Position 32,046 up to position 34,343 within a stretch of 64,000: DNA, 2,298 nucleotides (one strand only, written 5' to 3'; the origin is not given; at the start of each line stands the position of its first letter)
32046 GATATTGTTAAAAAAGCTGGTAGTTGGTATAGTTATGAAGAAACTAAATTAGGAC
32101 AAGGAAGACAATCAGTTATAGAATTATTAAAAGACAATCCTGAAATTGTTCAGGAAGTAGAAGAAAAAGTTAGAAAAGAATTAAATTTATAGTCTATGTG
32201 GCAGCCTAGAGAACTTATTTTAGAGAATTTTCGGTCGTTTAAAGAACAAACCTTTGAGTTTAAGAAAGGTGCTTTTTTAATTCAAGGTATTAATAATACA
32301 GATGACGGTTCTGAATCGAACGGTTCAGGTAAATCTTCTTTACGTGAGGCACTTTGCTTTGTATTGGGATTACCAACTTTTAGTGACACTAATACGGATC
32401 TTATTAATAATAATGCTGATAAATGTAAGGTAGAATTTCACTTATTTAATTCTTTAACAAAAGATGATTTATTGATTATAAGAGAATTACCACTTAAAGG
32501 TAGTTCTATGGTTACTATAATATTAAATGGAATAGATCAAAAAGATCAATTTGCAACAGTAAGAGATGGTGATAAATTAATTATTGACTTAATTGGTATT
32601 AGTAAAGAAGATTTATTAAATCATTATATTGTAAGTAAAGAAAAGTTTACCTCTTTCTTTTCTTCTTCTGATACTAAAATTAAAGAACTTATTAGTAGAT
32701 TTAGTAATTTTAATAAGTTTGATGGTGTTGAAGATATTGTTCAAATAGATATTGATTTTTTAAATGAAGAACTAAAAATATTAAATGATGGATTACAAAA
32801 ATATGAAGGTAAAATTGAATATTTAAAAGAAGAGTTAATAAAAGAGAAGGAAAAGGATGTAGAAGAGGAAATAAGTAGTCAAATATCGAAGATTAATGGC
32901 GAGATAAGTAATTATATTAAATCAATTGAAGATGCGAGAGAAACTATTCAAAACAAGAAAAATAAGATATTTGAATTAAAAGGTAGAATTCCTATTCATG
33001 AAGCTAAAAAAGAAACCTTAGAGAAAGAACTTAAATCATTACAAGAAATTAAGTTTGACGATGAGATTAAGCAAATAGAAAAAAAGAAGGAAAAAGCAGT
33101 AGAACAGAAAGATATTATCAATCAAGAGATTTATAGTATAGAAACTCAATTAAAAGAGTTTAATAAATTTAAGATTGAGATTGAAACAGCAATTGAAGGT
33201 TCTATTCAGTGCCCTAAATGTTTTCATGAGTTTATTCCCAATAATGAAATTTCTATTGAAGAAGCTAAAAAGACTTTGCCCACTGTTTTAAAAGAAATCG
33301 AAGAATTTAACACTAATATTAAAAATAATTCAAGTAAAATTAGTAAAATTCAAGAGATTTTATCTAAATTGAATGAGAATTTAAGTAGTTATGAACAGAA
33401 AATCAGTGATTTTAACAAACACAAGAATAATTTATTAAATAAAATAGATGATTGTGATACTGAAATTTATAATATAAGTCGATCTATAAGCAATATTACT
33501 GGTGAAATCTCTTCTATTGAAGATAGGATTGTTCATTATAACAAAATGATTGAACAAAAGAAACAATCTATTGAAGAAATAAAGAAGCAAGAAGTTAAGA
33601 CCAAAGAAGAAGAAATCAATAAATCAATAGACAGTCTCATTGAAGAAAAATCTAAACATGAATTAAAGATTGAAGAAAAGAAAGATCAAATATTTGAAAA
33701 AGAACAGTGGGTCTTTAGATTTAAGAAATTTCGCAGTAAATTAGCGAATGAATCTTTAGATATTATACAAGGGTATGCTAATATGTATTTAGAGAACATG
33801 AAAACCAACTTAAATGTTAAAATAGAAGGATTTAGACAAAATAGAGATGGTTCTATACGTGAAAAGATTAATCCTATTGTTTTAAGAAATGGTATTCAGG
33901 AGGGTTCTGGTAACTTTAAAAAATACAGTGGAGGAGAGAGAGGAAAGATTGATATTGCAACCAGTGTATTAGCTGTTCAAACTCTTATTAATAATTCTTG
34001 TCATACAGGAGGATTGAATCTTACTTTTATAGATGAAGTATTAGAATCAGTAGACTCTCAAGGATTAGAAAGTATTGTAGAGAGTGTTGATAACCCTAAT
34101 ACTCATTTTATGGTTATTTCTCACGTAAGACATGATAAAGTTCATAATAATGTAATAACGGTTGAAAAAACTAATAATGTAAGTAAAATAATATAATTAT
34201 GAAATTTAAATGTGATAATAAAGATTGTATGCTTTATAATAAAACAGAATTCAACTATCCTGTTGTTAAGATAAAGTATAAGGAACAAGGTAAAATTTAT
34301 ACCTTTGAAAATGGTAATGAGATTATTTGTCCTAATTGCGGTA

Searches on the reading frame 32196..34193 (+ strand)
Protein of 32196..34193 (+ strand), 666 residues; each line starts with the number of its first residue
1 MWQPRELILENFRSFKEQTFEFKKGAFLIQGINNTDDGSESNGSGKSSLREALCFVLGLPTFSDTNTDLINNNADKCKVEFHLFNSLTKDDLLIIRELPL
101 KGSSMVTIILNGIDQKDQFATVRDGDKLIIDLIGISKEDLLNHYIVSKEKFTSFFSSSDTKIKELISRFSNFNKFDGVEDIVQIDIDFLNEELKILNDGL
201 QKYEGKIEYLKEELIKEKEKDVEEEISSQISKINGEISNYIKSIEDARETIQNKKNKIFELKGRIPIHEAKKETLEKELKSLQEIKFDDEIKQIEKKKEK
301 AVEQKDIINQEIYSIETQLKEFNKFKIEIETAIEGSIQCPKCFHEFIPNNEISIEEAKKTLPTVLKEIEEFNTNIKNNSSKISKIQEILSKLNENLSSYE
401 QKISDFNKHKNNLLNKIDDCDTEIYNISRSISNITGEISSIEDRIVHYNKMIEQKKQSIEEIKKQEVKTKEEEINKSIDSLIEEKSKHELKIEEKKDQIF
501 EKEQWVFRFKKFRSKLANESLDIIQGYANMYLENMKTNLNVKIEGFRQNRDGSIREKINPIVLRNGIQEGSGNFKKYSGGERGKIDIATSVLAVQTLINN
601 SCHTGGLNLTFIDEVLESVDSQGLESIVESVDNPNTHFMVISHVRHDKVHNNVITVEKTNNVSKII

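Call 72: search_protein_families(library=pfam, proteins=[window:32196-34193:+], max_evalue=0.001)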
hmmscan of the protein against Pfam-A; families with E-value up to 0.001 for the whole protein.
window:32196-34193:+ (666 aa): 3 families
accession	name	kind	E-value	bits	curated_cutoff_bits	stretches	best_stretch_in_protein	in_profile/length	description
PF13476.12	AAA_23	-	1.3e-12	49.2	27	1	7-245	2-201/201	AAA domain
PF02463.25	SMC_N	-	1.1e-08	35.3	40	1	6-108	4-113/220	RecF/RecN/SMC N terminal domain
PF06009.19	Laminin_II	-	8.8e-06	26.2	33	1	354-435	5-96/138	Laminin Domain II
